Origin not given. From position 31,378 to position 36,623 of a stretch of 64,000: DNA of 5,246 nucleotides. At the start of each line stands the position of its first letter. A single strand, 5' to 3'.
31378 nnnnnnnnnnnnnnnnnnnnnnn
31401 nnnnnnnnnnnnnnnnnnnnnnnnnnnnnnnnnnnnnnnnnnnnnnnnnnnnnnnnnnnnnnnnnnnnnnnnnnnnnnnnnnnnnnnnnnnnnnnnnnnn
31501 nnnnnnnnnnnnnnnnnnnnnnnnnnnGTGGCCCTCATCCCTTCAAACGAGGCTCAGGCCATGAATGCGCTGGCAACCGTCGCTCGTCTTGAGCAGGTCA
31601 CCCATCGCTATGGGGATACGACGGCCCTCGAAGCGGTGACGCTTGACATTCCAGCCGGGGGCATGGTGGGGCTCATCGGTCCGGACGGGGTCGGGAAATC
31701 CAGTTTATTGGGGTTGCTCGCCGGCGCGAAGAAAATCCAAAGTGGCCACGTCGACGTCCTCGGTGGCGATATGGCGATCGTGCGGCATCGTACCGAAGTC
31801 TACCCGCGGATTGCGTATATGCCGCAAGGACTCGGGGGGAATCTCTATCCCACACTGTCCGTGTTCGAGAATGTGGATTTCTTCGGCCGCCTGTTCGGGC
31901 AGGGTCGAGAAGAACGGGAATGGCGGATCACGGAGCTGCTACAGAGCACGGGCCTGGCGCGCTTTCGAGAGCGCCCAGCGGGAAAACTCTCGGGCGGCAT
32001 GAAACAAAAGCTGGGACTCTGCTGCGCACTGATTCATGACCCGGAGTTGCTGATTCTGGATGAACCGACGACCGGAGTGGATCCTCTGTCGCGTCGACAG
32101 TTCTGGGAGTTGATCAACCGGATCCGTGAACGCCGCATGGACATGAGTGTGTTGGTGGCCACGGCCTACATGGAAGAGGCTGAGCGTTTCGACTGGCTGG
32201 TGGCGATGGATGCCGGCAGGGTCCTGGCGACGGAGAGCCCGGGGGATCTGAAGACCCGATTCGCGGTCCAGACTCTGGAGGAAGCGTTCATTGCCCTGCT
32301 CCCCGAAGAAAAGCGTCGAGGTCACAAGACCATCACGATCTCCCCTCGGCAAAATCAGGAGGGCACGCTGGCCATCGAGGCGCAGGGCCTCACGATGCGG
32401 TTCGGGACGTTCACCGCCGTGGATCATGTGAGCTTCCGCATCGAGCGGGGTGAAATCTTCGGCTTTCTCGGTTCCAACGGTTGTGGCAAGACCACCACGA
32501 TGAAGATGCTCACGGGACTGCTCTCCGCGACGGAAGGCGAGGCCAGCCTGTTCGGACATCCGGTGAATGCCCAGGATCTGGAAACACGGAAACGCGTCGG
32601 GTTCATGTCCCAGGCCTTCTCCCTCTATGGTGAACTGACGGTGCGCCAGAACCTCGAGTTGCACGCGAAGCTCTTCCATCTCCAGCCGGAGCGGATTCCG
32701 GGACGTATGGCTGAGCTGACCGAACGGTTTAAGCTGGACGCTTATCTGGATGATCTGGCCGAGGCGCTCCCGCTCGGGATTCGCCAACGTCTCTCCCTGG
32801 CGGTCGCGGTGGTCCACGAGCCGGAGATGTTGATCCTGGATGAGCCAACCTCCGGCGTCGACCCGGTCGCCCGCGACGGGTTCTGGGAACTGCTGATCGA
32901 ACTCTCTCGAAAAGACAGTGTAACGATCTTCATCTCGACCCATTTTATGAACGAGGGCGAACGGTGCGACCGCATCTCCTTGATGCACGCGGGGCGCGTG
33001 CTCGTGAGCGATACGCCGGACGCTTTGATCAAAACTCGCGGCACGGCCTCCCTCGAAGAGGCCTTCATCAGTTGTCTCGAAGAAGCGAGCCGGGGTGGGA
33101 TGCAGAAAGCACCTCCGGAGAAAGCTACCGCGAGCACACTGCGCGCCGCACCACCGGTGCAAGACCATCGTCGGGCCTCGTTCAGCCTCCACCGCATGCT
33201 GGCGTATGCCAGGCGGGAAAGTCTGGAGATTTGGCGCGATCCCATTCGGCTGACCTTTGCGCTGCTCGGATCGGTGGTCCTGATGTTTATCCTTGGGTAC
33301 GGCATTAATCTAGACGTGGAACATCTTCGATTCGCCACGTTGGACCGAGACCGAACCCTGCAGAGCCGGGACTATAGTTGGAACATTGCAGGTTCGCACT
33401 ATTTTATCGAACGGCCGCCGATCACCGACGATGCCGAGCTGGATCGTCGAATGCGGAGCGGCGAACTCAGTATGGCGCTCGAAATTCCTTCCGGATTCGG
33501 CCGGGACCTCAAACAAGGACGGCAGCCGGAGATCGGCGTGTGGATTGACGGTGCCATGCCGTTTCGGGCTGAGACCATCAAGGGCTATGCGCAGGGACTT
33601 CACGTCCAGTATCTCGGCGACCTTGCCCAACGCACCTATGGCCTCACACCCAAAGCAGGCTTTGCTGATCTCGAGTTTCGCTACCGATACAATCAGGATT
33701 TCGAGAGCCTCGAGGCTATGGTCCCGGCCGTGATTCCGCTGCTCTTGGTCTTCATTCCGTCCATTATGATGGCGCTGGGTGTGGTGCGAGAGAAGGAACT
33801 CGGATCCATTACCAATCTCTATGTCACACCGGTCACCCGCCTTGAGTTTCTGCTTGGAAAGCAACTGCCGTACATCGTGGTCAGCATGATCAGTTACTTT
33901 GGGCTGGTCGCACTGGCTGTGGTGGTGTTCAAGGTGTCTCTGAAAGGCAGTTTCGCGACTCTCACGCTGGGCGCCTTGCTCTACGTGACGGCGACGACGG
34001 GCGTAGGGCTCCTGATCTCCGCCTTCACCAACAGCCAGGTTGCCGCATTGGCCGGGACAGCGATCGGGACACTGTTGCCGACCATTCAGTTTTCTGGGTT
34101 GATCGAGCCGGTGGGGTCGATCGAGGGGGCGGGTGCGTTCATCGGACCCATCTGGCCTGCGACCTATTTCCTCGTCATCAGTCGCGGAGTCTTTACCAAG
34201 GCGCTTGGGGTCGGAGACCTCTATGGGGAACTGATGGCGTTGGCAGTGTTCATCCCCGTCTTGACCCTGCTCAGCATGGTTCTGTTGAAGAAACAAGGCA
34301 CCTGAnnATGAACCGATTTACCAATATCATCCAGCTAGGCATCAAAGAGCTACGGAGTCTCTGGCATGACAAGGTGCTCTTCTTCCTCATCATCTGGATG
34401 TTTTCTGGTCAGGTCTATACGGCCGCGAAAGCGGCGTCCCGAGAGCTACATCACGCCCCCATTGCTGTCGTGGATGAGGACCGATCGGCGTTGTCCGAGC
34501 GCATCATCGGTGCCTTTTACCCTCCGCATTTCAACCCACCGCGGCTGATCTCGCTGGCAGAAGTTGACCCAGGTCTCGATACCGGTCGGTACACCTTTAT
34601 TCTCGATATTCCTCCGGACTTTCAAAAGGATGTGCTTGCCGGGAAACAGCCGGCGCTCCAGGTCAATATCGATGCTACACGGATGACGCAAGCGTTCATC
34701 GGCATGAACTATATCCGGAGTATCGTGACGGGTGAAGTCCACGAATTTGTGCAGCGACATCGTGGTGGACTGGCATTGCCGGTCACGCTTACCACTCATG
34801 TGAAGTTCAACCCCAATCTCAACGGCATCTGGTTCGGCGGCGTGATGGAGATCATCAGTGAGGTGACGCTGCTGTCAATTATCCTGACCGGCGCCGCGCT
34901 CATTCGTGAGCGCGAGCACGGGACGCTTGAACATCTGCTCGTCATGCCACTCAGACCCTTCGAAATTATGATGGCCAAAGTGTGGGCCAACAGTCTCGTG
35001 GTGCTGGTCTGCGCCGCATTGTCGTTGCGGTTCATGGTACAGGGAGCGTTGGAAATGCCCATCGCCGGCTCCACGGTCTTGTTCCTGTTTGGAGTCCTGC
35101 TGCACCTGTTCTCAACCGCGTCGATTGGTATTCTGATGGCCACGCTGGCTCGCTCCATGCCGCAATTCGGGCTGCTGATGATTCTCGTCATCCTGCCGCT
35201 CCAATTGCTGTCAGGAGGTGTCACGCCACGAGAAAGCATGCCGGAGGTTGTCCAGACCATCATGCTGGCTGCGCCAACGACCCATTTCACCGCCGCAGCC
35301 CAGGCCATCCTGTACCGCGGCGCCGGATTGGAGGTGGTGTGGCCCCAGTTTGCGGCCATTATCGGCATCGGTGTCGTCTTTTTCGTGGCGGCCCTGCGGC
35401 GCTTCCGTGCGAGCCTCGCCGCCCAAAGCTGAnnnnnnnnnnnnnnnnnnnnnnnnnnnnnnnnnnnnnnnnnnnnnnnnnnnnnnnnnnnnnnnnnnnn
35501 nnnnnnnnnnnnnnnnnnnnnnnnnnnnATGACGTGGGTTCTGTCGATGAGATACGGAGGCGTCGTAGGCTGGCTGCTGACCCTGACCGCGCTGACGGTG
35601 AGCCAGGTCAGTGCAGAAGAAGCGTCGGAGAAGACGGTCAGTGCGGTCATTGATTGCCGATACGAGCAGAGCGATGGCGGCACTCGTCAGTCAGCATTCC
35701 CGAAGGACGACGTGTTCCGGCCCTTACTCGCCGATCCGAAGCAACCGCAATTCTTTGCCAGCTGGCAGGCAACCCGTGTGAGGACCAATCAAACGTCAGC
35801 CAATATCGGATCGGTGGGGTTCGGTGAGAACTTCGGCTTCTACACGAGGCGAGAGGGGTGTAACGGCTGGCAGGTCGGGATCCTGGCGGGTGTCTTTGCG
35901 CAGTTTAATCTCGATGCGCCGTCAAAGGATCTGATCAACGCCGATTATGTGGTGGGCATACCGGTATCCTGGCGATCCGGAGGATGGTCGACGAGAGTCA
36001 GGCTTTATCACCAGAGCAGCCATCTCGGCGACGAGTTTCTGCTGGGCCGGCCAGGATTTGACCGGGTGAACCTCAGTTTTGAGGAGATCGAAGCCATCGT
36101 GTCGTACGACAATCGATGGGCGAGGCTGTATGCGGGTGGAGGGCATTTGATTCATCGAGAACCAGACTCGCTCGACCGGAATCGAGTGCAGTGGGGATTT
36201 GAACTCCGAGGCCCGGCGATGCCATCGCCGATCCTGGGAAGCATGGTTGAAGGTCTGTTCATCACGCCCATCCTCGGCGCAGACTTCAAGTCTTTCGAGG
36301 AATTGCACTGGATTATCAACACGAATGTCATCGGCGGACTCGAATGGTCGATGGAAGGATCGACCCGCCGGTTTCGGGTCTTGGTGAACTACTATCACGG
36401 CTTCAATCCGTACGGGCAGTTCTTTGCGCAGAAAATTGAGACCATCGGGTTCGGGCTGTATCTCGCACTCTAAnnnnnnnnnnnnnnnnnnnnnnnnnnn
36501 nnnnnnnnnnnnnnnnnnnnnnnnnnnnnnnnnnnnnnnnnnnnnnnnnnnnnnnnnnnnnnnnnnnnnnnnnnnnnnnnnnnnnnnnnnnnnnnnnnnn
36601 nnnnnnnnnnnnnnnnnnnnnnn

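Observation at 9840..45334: Split target-site duplication reveals a 29-kb transposon-mediated inversion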

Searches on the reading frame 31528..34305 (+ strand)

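Call 13: search_protein_families(library=pfam, proteins=[window:31528-34305:+], max_evalue=0.001)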
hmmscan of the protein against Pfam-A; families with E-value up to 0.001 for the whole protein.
window:31528-34305:+ (925 aa): 8 families
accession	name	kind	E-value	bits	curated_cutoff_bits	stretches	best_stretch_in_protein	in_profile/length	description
PF00005.33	ABC_tran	-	2.8e-59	200.1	25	2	299-442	2-137/137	ABC transporter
PF12698.13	ABC2_membrane_3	-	9.4e-41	140.5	31.6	1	578-917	11-346/347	ABC-2 family transporter protein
PF13304.12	AAA_21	-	1.2e-16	62.1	27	2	148-201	232-288/304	AAA domain, putative AbiEii toxin, Type IV TA system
PF01061.29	ABC2_membrane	-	6.6e-14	52.4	26.9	1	733-888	52-209/211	ABC-2 type transporter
PF12679.13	ABC2_membrane_2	-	4.9e-10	39.6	27.2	1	689-848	72-192/283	ABC-2 family transporter protein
PF12730.13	ABC2_membrane_4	-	5.9e-05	23.6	27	1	725-833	46-153/179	ABC-2 family transporter protein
PF03193.22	RsgA_GTPase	-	0.00022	21.5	30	0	32-75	95-137/174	RsgA GTPase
PF13555.12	AAA_29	-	0.00078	19.6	27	0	37-61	15-39/61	P-loop containing region of AAA domain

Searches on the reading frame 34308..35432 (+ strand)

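Call 13: search_protein_families(library=pfam, proteins=[window:34308-35432:+], max_evalue=0.001)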
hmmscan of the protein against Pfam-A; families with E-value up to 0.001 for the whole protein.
window:34308-35432:+ (374 aa): 3 families
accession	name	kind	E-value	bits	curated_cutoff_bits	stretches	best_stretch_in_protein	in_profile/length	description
PF12698.13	ABC2_membrane_3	-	3.6e-37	128.7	31.6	1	25-363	7-346/347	ABC-2 family transporter protein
PF01061.29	ABC2_membrane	-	1.2e-23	84.3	26.9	1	186-336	59-211/211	ABC-2 type transporter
PF12679.13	ABC2_membrane_2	-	3.9e-15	56.3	27.2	1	188-367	80-279/283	ABC-2 family transporter protein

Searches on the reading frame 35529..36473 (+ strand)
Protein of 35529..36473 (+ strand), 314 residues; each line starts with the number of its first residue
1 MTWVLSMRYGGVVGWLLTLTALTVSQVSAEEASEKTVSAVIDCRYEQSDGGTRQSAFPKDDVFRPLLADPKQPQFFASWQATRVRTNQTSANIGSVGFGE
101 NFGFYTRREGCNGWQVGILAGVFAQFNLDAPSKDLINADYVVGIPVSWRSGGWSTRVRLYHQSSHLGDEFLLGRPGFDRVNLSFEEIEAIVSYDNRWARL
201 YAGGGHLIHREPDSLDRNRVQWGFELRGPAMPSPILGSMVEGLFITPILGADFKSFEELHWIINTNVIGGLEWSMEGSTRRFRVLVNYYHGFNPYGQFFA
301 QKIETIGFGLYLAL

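Call 13: search_protein_families(library=pfam, proteins=[window:35529-36473:+], max_evalue=0.001)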
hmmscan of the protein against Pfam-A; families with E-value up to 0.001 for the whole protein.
window:35529-36473:+ (314 aa): 1 family
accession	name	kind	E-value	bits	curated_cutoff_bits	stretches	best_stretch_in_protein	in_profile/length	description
PF06727.17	DUF1207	-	3.2e-64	217.6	22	1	54-310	85-338/342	Protein of unknown function (DUF1207)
